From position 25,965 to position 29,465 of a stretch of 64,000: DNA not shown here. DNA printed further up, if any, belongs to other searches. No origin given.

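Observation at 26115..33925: Operon built around a YwaF/TMEM164-like polytopic domain fused to an ABC ATPase, with a partner permease, a Big_2 anchor protein and a 1066-aa Ig-repeat lipoprotein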

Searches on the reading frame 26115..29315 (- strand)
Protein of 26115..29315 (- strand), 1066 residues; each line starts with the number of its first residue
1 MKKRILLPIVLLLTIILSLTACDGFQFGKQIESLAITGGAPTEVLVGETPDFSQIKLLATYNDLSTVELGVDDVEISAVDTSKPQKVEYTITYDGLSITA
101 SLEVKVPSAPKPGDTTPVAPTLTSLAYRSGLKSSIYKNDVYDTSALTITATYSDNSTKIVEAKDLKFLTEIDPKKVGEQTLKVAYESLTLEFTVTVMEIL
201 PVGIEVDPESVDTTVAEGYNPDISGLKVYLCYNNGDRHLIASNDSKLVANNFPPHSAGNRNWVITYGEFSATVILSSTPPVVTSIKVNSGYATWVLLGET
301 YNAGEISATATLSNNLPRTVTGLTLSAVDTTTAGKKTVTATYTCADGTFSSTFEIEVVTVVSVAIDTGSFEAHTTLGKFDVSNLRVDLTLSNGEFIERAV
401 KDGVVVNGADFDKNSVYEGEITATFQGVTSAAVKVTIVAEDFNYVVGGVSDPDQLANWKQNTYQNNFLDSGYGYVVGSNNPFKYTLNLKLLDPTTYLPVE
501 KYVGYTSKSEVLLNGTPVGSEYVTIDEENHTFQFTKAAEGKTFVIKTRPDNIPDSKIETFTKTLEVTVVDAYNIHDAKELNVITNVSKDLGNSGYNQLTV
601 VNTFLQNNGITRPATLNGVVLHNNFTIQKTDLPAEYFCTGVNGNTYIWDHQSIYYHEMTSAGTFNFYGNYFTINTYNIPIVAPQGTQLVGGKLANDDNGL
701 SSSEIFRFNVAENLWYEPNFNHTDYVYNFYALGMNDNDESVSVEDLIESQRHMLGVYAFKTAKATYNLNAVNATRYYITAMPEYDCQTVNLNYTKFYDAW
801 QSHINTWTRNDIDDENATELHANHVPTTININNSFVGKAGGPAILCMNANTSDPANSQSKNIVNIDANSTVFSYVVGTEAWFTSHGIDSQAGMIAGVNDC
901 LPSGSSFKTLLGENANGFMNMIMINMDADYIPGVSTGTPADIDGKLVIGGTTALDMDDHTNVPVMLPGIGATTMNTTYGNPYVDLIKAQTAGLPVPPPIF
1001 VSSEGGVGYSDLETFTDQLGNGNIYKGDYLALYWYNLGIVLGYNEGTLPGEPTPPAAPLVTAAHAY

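Call 3: search_protein_families(library=pfam, proteins=[window:26115-29315:-], max_evalue=0.1)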
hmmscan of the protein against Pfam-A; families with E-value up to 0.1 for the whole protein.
window:26115-29315:- (1066 aa): 1 family
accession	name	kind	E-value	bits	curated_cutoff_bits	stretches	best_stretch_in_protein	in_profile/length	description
PF07523.18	Big_3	-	1.1e-14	54.9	21.2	3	132-196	5-68/68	Bacterial Ig-like domain (group 3)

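Call 4: search_protein_families(library=ncbifam, proteins=[window:26115-29315:-], max_evalue=0.1)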
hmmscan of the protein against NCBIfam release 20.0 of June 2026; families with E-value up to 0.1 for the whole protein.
window:26115-29315:- (1066 aa): 0 families
